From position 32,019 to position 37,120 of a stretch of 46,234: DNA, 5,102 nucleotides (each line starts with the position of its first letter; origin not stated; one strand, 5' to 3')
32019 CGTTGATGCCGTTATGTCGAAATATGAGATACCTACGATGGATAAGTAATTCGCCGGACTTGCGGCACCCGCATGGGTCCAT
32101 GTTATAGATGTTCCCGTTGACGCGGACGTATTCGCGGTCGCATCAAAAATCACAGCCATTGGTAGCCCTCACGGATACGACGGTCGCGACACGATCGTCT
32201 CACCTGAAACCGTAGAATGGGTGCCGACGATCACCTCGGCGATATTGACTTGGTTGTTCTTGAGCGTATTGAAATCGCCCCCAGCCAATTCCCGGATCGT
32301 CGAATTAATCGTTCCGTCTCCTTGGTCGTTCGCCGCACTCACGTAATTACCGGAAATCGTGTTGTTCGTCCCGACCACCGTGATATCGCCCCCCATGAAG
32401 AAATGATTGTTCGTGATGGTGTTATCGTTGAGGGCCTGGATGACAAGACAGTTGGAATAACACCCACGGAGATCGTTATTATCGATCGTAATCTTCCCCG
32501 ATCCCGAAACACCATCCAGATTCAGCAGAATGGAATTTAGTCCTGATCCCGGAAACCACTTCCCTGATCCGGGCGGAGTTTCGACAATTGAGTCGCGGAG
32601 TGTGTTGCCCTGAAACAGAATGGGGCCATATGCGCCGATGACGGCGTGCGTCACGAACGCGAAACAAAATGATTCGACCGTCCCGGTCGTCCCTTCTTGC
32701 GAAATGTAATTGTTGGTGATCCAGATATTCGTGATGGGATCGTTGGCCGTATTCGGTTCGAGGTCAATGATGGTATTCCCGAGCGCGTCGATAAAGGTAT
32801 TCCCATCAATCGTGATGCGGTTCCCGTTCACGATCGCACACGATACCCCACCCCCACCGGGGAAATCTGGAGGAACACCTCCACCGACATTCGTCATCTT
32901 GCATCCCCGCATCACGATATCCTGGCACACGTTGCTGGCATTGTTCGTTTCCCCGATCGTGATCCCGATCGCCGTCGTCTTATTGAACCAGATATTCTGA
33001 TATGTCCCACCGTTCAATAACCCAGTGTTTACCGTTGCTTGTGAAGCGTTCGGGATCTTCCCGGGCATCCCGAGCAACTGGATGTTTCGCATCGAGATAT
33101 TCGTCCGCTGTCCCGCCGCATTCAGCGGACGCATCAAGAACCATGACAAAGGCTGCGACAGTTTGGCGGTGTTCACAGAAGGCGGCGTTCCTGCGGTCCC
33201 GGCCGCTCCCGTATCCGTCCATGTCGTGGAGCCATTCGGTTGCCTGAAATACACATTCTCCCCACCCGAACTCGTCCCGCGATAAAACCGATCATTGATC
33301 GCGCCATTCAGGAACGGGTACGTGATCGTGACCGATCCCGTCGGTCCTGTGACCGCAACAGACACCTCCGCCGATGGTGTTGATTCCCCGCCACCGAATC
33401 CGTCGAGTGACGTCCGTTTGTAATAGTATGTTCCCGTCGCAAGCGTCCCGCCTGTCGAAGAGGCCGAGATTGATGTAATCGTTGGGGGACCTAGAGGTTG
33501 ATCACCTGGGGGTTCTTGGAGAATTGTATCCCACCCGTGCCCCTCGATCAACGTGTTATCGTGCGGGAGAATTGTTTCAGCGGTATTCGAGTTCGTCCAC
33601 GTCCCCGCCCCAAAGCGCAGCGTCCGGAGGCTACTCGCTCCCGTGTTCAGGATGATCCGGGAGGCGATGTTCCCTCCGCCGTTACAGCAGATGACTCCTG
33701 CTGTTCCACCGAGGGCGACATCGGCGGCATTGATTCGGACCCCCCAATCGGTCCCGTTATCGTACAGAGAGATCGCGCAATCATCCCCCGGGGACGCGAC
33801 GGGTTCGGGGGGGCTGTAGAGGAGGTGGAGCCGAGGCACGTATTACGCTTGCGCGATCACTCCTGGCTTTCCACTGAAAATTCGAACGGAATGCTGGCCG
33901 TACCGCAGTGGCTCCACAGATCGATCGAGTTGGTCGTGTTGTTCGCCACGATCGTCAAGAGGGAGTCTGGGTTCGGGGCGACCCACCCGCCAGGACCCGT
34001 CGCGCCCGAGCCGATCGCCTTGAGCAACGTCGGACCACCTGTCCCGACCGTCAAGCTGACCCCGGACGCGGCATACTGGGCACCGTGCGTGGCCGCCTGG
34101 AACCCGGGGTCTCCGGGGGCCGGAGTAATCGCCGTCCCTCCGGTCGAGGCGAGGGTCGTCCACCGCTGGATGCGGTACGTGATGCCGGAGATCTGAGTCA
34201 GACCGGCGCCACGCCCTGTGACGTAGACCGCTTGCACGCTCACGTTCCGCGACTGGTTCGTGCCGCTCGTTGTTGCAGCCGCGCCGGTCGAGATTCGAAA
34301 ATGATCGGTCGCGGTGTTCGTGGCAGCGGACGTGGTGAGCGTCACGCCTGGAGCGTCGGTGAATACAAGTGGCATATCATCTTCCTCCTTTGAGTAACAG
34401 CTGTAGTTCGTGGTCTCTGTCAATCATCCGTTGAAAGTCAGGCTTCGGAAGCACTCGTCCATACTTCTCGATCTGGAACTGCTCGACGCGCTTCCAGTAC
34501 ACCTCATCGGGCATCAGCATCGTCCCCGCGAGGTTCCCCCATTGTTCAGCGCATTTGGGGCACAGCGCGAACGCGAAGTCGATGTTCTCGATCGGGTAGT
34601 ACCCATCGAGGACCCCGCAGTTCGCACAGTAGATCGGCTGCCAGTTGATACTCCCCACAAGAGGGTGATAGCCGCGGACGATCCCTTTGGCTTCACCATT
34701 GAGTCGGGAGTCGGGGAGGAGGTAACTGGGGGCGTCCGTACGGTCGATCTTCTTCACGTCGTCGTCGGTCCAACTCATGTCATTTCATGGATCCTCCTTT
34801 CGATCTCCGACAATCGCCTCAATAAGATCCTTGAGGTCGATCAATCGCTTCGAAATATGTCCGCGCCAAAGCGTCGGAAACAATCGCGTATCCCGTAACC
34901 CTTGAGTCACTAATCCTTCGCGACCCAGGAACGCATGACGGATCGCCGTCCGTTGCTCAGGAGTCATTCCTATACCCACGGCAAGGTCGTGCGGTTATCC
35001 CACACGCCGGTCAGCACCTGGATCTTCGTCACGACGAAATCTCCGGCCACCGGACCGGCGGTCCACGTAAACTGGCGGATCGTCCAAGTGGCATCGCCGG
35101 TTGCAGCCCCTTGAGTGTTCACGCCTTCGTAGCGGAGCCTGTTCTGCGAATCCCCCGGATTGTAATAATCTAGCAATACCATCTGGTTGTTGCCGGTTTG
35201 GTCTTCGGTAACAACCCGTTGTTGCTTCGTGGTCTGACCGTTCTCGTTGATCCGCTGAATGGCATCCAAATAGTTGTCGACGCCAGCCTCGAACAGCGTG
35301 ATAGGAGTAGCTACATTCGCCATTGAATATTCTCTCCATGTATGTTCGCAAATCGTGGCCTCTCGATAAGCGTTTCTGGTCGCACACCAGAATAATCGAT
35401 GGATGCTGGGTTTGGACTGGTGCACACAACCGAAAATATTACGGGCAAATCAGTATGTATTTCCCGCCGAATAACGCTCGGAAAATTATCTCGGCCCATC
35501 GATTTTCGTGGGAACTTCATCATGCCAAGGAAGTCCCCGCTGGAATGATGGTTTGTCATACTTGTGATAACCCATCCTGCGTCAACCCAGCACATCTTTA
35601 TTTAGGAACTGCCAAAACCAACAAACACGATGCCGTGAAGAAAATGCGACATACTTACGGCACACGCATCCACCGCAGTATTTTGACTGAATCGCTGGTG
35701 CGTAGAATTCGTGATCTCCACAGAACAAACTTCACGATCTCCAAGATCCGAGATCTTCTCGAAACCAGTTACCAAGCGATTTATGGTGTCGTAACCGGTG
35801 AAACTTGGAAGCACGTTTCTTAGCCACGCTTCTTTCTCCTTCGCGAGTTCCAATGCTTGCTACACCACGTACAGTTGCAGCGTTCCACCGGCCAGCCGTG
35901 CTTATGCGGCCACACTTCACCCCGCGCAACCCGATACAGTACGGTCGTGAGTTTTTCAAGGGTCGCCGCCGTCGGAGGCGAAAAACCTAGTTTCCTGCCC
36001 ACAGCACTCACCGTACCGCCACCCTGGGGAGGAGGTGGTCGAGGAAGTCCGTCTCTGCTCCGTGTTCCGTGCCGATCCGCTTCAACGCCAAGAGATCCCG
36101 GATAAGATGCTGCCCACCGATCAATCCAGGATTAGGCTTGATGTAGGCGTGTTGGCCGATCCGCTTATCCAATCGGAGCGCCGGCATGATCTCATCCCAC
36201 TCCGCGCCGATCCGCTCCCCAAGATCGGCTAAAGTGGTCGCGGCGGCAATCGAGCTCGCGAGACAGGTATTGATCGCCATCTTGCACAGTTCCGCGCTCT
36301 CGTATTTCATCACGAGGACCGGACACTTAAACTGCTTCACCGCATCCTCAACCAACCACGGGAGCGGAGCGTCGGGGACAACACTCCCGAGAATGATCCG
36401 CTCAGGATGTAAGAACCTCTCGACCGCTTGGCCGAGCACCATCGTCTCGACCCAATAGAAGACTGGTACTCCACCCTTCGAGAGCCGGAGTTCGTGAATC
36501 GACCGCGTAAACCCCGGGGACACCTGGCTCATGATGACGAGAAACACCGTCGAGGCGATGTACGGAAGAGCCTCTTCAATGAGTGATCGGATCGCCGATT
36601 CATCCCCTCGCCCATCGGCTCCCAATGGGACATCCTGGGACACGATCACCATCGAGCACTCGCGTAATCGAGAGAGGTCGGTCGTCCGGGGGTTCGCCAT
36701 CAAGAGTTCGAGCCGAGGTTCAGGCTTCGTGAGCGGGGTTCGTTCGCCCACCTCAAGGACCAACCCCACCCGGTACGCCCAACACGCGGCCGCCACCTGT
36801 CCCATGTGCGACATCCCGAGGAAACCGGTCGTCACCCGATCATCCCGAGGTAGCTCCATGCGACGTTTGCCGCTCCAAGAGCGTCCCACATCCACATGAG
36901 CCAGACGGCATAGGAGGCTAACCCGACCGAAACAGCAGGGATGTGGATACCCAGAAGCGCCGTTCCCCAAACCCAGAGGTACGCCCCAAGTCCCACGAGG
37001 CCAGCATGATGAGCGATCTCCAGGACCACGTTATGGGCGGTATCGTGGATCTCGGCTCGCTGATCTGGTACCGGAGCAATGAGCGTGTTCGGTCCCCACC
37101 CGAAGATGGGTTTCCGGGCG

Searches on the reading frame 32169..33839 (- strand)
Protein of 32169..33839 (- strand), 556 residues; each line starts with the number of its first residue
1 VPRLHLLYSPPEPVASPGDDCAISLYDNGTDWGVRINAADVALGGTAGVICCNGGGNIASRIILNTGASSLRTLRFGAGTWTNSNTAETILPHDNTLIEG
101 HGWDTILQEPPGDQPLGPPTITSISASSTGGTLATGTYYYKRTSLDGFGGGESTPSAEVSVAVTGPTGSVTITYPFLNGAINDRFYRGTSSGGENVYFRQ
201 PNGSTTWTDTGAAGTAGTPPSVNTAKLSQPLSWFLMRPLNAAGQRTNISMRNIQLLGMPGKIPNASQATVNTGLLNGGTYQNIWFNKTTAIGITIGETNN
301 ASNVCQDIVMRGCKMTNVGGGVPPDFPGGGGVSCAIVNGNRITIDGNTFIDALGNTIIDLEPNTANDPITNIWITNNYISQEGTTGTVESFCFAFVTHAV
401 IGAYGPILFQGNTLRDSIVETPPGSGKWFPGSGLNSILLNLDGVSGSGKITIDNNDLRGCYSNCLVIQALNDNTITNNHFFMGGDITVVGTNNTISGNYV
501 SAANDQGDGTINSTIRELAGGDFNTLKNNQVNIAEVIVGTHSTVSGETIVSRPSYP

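Call 80: search_protein_families(library=phrogs, proteins=[window:32169-33839:-], max_evalue=0.001)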
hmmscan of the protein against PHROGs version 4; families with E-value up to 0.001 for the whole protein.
window:32169-33839:- (556 aa): 0 families

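Call 81: search_protein_families(library=pfam, proteins=[window:32169-33839:-], max_evalue=0.001)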
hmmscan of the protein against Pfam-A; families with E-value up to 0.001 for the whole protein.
window:32169-33839:- (556 aa): 1 family
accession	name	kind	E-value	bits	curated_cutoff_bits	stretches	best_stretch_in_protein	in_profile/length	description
PF13229.12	Beta_helix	-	0.00091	19.3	25.9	0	444-532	51-135/158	Right handed beta helix region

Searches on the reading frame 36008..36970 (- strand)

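Call 80: search_protein_families(library=phrogs, proteins=[window:36008-36970:-], max_evalue=0.001)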
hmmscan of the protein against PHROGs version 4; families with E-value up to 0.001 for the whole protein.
window:36008-36970:- (320 aa): 1 family
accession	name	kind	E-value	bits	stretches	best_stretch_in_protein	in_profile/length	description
phrog_9148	-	other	9.5e-22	78.5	1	101-311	73-285/382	UDP-glucose dehydrogenase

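Call 81: search_protein_families(library=pfam, proteins=[window:36008-36970:-], max_evalue=0.001)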
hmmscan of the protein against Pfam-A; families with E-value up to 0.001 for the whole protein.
window:36008-36970:- (320 aa): 2 families
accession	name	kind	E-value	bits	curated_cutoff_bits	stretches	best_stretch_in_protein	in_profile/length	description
PF00984.24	UDPG_MGDP_dh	-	4.5e-14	52.8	25.4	1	224-312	1-87/94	UDP-glucose/GDP-mannose dehydrogenase family, central domain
PF03721.20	UDPG_MGDP_dh_N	-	0.00072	19.6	27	0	96-196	67-175/187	UDP-glucose/GDP-mannose dehydrogenase family, NAD binding domain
